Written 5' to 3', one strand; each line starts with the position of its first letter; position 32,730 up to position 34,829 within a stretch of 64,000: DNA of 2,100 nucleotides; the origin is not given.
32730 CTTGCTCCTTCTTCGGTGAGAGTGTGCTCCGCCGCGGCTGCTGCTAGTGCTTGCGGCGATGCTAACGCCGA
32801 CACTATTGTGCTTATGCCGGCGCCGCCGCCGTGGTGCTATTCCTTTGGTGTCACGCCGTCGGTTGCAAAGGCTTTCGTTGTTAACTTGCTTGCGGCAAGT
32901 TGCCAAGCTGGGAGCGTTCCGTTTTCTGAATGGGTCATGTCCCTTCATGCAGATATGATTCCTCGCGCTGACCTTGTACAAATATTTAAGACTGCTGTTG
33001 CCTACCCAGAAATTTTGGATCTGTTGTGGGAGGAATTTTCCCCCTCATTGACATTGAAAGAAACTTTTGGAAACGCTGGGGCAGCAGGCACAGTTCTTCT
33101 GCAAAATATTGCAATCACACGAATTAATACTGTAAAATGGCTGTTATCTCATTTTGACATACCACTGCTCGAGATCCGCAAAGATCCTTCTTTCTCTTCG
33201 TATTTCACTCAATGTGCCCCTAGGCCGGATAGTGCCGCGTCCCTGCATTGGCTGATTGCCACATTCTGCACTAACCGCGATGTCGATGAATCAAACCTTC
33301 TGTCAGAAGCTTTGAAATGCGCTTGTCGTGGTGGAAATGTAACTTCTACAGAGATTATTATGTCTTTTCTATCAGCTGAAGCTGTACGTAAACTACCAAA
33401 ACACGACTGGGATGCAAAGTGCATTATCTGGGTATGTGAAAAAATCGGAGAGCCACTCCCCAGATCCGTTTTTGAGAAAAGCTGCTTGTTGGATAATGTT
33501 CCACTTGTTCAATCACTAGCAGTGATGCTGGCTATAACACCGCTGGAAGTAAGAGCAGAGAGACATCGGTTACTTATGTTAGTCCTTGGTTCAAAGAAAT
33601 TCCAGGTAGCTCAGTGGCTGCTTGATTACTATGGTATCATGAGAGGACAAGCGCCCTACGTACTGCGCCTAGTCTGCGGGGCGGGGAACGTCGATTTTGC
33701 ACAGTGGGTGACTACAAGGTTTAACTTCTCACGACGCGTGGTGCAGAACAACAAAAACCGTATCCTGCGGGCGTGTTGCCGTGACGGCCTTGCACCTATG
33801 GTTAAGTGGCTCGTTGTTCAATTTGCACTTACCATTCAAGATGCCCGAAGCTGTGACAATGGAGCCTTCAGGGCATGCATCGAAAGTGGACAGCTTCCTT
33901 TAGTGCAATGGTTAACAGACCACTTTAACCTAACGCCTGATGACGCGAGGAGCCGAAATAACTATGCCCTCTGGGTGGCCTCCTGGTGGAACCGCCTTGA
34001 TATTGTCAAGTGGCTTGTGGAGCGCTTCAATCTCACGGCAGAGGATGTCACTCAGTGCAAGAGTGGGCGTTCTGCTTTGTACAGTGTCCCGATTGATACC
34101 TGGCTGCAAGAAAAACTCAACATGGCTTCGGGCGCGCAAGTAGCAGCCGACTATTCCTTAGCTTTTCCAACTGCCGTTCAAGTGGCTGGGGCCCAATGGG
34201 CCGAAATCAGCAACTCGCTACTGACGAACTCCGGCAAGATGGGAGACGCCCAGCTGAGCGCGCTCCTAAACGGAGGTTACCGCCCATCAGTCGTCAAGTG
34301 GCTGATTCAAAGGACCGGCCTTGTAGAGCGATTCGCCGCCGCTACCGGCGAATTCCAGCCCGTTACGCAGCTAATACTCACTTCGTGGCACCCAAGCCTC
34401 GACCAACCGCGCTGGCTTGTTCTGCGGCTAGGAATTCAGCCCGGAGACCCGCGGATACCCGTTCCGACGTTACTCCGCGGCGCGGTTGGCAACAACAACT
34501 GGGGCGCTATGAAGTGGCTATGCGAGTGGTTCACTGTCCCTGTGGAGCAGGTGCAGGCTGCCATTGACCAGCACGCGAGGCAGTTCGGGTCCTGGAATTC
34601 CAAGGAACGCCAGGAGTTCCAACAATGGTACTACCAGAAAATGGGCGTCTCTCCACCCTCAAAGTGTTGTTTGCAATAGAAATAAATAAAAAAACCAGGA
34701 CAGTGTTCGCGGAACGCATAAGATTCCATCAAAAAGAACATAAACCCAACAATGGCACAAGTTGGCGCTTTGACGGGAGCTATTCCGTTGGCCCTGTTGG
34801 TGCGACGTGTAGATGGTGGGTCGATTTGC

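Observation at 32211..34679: Intronless 822-aa ORF of divergent ankyrin-like repeats with a GC-rich 5' third, in an intron-dense genome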

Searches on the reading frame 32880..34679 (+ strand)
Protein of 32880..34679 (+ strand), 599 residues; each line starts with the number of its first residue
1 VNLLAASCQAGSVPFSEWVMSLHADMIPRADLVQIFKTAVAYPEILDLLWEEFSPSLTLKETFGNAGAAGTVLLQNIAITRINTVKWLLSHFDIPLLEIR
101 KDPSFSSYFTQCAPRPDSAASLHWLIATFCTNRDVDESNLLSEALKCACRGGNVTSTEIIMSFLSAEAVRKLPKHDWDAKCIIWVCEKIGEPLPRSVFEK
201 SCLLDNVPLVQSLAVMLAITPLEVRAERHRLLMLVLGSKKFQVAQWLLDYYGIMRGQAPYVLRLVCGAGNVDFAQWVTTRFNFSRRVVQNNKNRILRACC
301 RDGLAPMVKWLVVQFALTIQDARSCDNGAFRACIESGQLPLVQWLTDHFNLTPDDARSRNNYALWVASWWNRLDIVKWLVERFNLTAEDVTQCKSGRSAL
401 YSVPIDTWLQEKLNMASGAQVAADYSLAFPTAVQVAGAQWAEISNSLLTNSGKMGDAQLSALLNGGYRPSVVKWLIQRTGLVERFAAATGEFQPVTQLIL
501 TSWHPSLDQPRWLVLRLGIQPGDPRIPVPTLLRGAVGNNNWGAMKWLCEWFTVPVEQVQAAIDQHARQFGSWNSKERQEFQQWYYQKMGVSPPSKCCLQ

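Call 13: find_homologous_proteins(query=window:32880-34679:+, max_evalue=0.01)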
Query window:32880-34679:+ (599 aa): 8 proteins with E <= 0.01 among 8000 candidates.
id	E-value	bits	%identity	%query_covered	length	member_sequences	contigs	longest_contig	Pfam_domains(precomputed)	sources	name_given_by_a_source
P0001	0.0e+0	1392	100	100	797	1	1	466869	PF13606.13,PF12796.14,PF13637.13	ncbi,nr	ncbi:hypothetical protein Pelo_160 [Pelomyxa schiedti]|nr:hypothetical protein Pelo_160 [Pelomyxa sc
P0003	1.1e-21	95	30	26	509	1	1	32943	PF13606.13,PF13857.13,PF12796.14,PF00023.37,PF13637.13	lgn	-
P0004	4.5e-10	57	24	21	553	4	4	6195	PF13606.13,PF13857.13,PF23745.2,PF12796.14,PF00023.37,PF16701.11,PF13637.13,PF11929.15,PF24521.3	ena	-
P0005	1.6e-7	48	24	45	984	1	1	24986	PF13606.13,PF13857.13,PF23745.2,PF12796.14,PF00023.37,PF13637.13,PF24521.3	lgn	-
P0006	5.2e-6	43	26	25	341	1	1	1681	PF13606.13,PF13857.13,PF12796.14,PF00023.37,PF13637.13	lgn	-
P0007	9.6e-4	36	22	20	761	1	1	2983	PF13606.13,PF13857.13,PF12796.14,PF00023.37,PF13637.13,PF24521.3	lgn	-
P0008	1.4e-3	35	28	25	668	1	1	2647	PF13606.13,PF13857.13,PF12796.14,PF00023.37,PF13637.13,PF24521.3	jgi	jgi:hypothetical protein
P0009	5.2e-3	34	29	17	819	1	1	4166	PF13606.13,PF13857.13,PF12796.14,PF00023.37,PF13637.13,PF24521.3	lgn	-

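Call 17: find_encoding_contigs(protein=P0003, flank=10000, max_places=3)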
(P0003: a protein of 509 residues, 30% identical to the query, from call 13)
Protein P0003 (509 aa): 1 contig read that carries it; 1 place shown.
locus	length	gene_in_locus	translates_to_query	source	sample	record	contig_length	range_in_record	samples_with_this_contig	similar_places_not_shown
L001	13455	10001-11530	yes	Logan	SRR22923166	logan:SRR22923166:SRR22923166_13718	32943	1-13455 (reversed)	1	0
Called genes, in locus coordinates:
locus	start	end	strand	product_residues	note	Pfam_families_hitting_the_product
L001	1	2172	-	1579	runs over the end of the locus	-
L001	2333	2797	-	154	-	-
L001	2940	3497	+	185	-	-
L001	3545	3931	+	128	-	-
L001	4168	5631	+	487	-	-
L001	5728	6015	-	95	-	-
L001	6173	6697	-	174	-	-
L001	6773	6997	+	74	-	-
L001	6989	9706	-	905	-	-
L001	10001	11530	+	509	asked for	PF13857:Ank_5 (faint), PF13606:Ank_3 (faint), PF13637:Ank_4 (faint), PF00023:Ank (faint), PF12796:Ank_2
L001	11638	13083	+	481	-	-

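Call 23: search_protein_families(library=pfam, proteins=[L001:1-2172:-, L001:2940-3497:+, L001:4168-5631:+, L001:6989-9706:-, L001:11638-13083:+, L001:2333-2797:-, L001:6173-6697:-], max_evalue=0.1)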
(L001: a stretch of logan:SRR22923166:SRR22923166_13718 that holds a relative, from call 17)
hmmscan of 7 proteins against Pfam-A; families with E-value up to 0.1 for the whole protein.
L001:1-2172:- (724 aa): 0 families

L001:2940-3497:+ (185 aa): 0 families

L001:4168-5631:+ (487 aa): 4 families
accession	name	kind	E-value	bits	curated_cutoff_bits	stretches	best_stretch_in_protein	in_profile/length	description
PF24207.1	DUF7430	-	0.003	18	27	0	287-305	38-56/73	Family of unknown function (DUF7430)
PF14947.12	HTH_45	-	0.0075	16.7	25.5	0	77-124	5-52/77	Winged helix-turn-helix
PF21291.3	CYNS_N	-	0.012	16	27.1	1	376-406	3-33/69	Cyanate hydratase, N-terminal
PF00612.33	IQ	-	0.055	13.7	20.3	0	429-441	2-14/21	IQ calmodulin-binding motif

L001:6989-9706:- (905 aa): 0 families

L001:11638-13083:+ (481 aa): 4 families
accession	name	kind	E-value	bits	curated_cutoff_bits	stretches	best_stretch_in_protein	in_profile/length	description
PF13516.12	LRR_6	-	0.00011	22.4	23.4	0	412-431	5-23/24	Leucine Rich repeat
PF00646.38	F-box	-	0.0031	17.8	20.5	1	18-50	3-35/43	F-box domain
PF23286.1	LRR_13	-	0.0093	16.1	30.1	1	176-302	55-182/210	Disease resistance protein RPS4B-like, leucine-rich repeats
PF14480.11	DNA_pol3_a_NI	-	0.016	15.5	22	0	322-365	12-59/72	DNA polymerase III polC-type N-terminus I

L001:2333-2797:- (154 aa): 0 families

L001:6173-6697:- (174 aa): 0 families

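Call 27: search_protein_representatives(protein=window:32880-34676:+)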
Query: 599 residues. Proteins with E-value up to 0.001 (for the whole library): 3073; up to 1e-10: 1113; up to 1e-30: 96. The best 150 are listed.
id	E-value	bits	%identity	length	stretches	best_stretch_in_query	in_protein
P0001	0.0e+00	1392.1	100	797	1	1-599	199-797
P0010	5.2e-75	269.7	37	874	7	260-356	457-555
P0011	1.7e-66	241.5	35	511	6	258-388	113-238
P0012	1.7e-57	211.8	37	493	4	244-390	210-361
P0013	2.0e-56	208.3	34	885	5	261-386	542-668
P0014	1.2e-54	202.4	30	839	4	244-391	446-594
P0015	7.0e-54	199.9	35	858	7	268-391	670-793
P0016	7.3e-51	189.9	32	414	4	258-385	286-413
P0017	5.9e-50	186.9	39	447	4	257-387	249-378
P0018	2.3e-48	181.6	30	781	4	261-398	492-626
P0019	2.5e-48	181.6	36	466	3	262-390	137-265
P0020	5.4e-48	180.4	32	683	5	231-388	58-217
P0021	6.0e-48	180.3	36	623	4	230-366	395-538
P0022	6.2e-48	180.2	30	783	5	274-384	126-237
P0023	8.2e-47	176.5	34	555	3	228-411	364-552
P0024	9.0e-46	173.1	34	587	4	266-414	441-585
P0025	1.1e-45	172.8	33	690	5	268-392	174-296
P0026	1.1e-45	172.7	30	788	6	240-387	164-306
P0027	1.4e-45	172.5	41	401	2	266-399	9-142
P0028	3.4e-45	171.2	29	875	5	269-391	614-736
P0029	5.6e-45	170.5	44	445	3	292-391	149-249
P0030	1.3e-43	166.0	40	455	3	286-394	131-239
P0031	2.9e-43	164.8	27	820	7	260-388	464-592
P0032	3.0e-43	164.8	28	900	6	230-390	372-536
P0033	1.2e-42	162.8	30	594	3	244-411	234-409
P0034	4.1e-42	161.0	33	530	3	261-391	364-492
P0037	1.2e-40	156.2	31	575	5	266-390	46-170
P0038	1.7e-40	155.6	29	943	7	292-389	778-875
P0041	3.1e-39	151.5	38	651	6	258-392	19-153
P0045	1.8e-38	149.0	30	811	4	226-391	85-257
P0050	2.7e-37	145.1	33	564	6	240-391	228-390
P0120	1.1e-29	120.0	44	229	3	262-390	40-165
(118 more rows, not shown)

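Call 28: list_cluster_members(proteins=[P0010, P0011, P0012, P0013, P0014, P0015, P0016, P0017, P0018, P0019])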
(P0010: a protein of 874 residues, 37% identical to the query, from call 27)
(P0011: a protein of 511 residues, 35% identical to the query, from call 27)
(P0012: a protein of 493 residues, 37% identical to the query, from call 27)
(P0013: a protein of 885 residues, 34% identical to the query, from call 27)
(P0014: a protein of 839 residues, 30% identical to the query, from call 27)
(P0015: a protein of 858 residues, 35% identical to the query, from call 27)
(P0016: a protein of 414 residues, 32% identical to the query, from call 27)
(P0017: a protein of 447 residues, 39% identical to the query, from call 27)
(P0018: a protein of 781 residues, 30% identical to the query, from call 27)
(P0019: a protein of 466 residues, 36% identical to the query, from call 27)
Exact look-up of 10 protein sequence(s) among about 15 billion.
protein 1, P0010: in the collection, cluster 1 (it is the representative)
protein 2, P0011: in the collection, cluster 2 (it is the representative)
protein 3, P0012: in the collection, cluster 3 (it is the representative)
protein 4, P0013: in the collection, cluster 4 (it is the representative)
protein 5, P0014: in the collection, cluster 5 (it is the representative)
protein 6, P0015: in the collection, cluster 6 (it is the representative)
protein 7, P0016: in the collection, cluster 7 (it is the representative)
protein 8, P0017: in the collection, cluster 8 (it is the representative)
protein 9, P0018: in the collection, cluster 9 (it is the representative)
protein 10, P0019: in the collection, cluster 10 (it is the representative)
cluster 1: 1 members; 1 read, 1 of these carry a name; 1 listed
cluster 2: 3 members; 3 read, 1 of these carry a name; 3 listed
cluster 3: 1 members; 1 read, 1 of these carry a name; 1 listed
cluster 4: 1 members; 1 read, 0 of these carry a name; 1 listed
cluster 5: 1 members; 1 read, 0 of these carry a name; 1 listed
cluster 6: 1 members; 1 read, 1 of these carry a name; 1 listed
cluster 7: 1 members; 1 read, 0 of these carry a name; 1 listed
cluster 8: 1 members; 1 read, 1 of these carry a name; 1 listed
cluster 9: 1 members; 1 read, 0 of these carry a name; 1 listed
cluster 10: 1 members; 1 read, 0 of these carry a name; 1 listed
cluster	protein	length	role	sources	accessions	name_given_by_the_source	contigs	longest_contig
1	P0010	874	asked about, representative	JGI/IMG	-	hypothetical protein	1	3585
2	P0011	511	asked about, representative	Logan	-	-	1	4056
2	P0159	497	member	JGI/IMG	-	hypothetical protein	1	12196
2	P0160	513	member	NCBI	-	-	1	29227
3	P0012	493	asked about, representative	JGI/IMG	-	hypothetical protein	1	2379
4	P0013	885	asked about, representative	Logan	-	-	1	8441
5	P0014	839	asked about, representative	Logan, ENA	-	-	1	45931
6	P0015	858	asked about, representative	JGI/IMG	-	hypothetical protein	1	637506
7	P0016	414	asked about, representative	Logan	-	-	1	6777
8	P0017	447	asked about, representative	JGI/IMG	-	hypothetical protein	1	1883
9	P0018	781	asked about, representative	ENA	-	-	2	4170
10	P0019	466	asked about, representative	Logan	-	-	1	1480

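Call 29: find_encoding_contigs(protein=P0015, flank=10000, max_places=2)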
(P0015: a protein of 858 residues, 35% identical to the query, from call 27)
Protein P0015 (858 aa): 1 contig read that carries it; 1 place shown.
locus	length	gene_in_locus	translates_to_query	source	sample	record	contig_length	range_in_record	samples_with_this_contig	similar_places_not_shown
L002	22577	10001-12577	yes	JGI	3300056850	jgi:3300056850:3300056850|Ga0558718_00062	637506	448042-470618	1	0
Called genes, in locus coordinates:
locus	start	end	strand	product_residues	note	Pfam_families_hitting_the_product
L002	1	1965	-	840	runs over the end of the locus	-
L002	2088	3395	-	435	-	PF00112:Peptidase_C1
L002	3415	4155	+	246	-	-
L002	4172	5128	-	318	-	-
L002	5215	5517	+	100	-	-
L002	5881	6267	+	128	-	-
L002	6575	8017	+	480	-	-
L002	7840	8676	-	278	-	-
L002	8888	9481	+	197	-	-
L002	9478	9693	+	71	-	-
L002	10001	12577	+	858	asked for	PF13857:Ank_5 (faint), PF00023:Ank (faint), PF13606:Ank_3 (faint), PF09322:DUF1979 (faint), PF12796:Ank_2 (weak), PF24521:Ank_KRIT1 (faint), PF13637:Ank_4 (weak), PF12796:Ank_2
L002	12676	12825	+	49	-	PF11976:Rad60-SLD, PF00240:ubiquitin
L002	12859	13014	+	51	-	PF00240:ubiquitin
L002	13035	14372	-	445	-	-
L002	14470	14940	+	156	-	-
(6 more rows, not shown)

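Call 30: find_encoding_contigs(protein=P0014, flank=10000, max_places=2)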
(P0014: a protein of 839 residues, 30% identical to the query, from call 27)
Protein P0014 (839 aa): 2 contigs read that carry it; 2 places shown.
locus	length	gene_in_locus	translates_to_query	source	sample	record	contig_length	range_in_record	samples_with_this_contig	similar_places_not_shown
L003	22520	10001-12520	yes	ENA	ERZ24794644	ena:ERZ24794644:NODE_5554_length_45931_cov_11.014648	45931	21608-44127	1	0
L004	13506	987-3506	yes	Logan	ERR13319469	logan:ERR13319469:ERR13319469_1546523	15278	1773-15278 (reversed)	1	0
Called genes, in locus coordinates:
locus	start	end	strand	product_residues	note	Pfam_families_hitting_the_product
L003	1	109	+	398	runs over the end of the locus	-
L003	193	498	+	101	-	-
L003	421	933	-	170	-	-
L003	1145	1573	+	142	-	-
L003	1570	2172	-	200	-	-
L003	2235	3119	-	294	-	-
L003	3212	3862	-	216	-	-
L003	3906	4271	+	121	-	-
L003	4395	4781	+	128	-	-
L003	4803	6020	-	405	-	-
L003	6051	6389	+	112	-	-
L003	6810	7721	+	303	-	PF03372:Exo_endo_phos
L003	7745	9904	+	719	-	PF12796:Ank_2 (faint), PF13857:Ank_5 (faint)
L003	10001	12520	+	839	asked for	PF13606:Ank_3 (faint), PF00023:Ank (faint), PF13637:Ank_4 (faint), PF13857:Ank_5 (faint), PF12796:Ank_2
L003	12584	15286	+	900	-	PF13606:Ank_3 (faint), PF13637:Ank_4 (faint), PF00023:Ank (faint), PF13857:Ank_5 (faint), PF23745:ANK_LRRK2 (faint), PF12796:Ank_2 (weak)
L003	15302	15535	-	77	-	-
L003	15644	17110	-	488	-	PF05970:PIF1, PF13245:AAA_19, PF13604:AAA_30, PF01443:Viral_helicase1 (faint), PF13401:AAA_22 (weak)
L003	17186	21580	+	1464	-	PF04997:RNA_pol_Rpb1_1, PF00623:RNA_pol_Rpb1_2, PF04983:RNA_pol_Rpb1_3, PF05000:RNA_pol_Rpb1_4, PF04998:RNA_pol_Rpb1_5, PF04992:RNA_pol_Rpb1_6, PF04990:RNA_pol_Rpb1_7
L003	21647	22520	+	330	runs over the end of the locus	-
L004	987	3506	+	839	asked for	PF13606:Ank_3 (faint), PF00023:Ank (faint), PF13637:Ank_4 (faint), PF13857:Ank_5 (faint), PF12796:Ank_2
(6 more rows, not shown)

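Call 42: find_encoding_contigs(protein=P0120, flank=10000, max_places=1)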
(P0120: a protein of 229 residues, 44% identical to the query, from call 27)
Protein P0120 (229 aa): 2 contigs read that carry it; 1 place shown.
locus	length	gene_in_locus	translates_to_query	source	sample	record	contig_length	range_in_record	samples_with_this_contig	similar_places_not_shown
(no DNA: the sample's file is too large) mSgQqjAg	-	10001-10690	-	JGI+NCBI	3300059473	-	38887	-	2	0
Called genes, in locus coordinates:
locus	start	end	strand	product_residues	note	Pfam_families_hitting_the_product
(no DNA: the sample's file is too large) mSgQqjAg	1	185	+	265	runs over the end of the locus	-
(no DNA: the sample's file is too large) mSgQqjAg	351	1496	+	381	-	-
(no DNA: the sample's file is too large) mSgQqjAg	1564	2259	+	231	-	-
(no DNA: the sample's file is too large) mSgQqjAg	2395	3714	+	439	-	-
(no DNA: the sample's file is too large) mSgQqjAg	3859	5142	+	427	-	-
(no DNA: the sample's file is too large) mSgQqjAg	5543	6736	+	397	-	-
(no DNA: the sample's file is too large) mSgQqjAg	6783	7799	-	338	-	-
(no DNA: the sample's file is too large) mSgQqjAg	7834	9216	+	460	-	-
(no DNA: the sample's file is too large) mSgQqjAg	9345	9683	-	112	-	-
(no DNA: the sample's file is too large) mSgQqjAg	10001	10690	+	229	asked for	PF13606:Ank_3 (faint), PF00023:Ank (faint), PF13857:Ank_5 (faint), PF27055:BilA_UBL_2 (faint), PF12796:Ank_2, PF13637:Ank_4 (weak), PF12796:Ank_2, PF13637:Ank_4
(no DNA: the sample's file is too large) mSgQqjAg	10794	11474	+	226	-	-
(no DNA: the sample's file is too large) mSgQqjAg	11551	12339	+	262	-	-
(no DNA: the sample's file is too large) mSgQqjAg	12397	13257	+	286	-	-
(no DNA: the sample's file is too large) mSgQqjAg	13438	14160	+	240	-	-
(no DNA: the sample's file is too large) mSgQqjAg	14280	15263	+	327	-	-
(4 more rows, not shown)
